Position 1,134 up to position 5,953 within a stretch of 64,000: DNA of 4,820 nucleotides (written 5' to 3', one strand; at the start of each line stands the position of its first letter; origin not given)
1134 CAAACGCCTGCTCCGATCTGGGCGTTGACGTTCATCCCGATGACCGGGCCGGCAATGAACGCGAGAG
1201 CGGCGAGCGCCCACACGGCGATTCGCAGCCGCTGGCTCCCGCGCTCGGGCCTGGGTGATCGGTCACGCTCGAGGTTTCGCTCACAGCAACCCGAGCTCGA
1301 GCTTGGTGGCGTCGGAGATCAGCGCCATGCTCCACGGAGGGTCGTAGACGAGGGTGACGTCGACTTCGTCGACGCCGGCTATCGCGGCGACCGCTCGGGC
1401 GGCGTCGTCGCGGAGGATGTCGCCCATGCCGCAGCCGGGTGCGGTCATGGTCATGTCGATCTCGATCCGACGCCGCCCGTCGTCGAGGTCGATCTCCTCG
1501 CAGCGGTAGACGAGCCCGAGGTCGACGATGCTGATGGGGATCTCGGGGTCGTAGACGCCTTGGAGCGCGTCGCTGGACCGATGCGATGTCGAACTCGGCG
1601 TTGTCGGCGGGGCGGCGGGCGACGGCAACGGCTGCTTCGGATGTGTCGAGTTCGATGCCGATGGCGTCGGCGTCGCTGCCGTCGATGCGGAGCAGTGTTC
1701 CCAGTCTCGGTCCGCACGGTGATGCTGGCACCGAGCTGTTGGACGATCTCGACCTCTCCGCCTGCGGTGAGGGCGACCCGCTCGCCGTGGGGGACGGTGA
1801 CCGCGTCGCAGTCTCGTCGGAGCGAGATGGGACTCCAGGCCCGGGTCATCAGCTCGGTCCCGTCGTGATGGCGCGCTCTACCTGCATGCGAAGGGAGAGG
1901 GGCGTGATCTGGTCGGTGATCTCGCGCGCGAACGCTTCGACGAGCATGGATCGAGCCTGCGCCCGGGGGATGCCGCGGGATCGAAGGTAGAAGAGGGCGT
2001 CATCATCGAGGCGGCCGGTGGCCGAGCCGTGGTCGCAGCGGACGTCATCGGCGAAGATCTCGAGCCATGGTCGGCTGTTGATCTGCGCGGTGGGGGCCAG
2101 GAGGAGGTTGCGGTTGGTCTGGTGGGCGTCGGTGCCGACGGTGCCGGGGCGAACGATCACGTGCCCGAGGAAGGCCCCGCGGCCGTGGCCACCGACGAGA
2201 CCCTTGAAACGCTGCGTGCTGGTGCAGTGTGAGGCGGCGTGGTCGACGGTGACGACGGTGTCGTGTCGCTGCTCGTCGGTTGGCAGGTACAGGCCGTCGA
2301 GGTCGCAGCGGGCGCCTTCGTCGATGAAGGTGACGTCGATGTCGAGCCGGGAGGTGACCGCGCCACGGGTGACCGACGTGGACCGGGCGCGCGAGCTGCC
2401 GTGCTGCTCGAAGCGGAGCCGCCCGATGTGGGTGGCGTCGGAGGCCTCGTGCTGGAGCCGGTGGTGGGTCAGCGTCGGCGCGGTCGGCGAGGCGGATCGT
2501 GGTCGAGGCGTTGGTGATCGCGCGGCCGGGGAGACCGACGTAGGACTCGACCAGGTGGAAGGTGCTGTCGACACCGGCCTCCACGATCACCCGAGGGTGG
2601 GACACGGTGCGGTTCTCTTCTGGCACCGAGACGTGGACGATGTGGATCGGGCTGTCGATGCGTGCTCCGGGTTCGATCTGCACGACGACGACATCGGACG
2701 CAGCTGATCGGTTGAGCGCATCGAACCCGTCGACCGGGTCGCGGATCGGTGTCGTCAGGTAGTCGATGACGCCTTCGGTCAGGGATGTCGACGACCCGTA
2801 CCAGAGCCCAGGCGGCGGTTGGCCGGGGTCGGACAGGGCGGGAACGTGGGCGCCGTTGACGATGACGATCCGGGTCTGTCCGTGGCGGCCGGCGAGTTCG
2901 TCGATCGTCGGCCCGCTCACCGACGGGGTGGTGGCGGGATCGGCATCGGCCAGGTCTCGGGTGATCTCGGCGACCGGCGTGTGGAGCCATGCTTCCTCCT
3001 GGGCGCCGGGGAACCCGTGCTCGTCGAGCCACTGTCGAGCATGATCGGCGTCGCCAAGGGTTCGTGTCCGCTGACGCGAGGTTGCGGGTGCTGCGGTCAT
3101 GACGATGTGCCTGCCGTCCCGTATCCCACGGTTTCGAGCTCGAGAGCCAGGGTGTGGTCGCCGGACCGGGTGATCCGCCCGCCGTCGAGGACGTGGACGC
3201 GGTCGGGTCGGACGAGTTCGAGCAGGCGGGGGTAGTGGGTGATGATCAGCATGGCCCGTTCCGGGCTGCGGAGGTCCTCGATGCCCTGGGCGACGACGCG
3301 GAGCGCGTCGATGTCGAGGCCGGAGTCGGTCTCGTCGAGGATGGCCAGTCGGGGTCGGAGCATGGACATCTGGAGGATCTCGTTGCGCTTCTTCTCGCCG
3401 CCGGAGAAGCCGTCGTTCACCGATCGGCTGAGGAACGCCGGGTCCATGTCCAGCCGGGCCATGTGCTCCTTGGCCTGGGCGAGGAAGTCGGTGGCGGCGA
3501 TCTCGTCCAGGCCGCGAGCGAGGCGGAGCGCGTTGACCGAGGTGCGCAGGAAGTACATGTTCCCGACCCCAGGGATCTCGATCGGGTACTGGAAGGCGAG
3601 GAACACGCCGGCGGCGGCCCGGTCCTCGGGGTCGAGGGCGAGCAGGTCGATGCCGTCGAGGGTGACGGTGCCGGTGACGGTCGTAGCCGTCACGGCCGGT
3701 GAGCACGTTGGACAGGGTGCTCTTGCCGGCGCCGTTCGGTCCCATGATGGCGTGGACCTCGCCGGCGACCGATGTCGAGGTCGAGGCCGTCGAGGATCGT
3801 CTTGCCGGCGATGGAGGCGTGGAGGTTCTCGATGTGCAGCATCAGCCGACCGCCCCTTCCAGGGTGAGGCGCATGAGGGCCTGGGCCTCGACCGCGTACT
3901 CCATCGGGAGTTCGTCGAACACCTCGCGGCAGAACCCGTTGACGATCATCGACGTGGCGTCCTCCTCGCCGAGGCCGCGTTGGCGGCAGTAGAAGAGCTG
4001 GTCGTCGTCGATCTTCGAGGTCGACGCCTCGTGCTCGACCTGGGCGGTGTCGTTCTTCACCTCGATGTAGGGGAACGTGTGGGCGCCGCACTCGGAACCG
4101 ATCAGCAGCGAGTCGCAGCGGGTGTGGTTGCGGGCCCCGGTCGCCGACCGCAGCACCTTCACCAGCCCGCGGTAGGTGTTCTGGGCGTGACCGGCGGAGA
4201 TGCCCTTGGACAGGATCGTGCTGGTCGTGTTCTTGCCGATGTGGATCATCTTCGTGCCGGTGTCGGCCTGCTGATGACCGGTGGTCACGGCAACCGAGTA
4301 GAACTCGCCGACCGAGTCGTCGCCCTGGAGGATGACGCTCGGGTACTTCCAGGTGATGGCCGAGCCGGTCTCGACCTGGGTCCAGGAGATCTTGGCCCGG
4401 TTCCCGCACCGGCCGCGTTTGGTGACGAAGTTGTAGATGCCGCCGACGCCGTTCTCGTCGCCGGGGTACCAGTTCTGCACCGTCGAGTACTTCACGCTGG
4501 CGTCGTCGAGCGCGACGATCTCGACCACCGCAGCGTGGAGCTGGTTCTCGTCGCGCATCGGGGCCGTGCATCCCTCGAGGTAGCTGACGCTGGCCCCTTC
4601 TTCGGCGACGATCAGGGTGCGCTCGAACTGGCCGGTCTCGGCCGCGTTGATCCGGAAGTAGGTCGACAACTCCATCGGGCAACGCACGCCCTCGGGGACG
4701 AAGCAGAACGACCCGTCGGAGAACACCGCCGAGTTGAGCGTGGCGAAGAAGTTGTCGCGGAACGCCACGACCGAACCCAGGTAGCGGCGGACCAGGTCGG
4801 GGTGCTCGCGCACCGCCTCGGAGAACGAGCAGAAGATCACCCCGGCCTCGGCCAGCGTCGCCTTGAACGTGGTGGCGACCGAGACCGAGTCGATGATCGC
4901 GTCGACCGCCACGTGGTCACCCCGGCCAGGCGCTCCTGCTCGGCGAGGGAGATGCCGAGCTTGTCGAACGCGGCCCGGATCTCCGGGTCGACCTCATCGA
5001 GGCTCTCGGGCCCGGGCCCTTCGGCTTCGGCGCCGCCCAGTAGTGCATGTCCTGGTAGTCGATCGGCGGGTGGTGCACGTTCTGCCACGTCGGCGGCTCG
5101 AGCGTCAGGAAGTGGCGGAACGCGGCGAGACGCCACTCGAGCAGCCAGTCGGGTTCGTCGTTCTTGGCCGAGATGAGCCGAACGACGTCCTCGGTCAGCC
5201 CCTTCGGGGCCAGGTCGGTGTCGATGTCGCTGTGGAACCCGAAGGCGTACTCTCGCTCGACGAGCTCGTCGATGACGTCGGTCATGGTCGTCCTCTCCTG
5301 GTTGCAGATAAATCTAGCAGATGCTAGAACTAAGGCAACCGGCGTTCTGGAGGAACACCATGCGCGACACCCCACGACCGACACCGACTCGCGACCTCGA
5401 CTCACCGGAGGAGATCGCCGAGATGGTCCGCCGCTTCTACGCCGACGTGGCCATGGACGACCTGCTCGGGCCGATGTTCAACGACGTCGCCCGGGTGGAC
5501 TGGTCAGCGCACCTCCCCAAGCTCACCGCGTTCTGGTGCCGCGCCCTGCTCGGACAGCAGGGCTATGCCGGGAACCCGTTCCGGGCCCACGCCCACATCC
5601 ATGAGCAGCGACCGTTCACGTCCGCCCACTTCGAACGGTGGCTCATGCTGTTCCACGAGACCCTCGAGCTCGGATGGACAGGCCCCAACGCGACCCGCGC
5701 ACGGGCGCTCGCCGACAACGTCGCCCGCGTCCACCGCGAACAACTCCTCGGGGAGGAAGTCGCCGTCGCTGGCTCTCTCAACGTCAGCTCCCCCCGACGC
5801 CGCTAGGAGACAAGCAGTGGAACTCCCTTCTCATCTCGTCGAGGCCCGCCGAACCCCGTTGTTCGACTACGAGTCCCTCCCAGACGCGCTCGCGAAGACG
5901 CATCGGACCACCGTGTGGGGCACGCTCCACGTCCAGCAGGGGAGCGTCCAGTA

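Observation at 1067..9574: Candidate new regulon: SufBCD-T, two group III globins, NnrS-like and hemerythrin-like proteins under one TCTAG-N6-CTAGA operator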

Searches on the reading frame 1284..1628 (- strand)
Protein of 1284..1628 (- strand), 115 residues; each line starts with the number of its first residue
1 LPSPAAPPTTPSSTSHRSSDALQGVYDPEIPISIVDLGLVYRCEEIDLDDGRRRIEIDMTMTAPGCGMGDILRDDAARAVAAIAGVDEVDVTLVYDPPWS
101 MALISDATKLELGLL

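Call 16: search_protein_families(library=pfam, proteins=[window:1284-1628:-], max_evalue=0.01)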
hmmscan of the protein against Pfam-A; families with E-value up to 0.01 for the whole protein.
window:1284-1628:- (115 aa): 1 family
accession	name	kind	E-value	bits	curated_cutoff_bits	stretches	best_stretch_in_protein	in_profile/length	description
PF01883.24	FeS_assembly_P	-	6.1e-17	62.1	23.5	1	20-91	6-73/73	Iron-sulfur cluster assembly protein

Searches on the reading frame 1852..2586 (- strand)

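Call 16: search_protein_families(library=pfam, proteins=[window:1852-2586:-], max_evalue=0.01)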
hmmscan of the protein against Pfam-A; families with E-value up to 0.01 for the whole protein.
window:1852-2586:- (245 aa): 1 family
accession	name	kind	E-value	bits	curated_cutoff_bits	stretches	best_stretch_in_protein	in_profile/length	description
PF01458.23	SUFBD_core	-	2.7e-59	200.9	27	1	38-219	51-232/232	SUF system FeS cluster assembly, SufBD core domain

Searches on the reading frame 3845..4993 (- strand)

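Call 16: search_protein_families(library=pfam, proteins=[window:3845-4993:-], max_evalue=0.01)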
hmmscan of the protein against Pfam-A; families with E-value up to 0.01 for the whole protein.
window:3845-4993:- (383 aa): 2 families
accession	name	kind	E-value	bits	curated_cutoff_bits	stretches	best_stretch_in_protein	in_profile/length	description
PF01458.23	SUFBD_core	-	5.6e-84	281.6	27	1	113-354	1-232/232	SUF system FeS cluster assembly, SufBD core domain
PF19295.5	SufBD_N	-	2.6e-09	37.4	23.5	1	45-105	106-166/172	SufBD protein N-terminal region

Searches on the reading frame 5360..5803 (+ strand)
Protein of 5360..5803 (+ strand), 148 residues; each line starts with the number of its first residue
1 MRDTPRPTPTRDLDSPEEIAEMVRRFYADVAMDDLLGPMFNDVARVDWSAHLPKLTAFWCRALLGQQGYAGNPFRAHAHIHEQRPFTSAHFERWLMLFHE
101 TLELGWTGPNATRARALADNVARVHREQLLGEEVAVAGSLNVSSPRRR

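Call 16: search_protein_families(library=pfam, proteins=[window:5361-5803:+], max_evalue=0.01)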
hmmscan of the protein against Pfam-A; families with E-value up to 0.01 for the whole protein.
window:5361-5803:+ (147 aa): 0 families

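Call 23: search_protein_families(library=ncbifam, proteins=[window:5360-5803:+], max_evalue=0.01)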
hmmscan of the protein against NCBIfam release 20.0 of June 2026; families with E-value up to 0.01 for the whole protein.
window:5360-5803:+ (148 aa): 0 families

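Call 24: search_protein_families(library=pfam, proteins=[window:5360-5803:+], max_evalue=0.1)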
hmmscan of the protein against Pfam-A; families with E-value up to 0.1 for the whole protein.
window:5360-5803:+ (148 aa): 1 family
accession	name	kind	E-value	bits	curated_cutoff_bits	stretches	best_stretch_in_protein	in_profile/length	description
PF01152.27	Bac_globin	-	3.2e-06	27.8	21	1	17-104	10-97/121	Bacterial-like globin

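Call 81: search_solved_structures(query=window:5360-5803:+, max_evalue=0.01)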
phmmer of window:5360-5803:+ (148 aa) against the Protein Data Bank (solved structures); distinct sequences matched with E-value up to 0.01: 2.
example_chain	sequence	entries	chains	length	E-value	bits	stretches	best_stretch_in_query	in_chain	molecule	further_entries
2ig3_A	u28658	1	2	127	9.1e-14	55.2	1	16-107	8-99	Group III truncated haemoglobin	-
2gkn_A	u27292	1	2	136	0.0091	19.5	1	16-92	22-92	Hemoglobin-like protein HbN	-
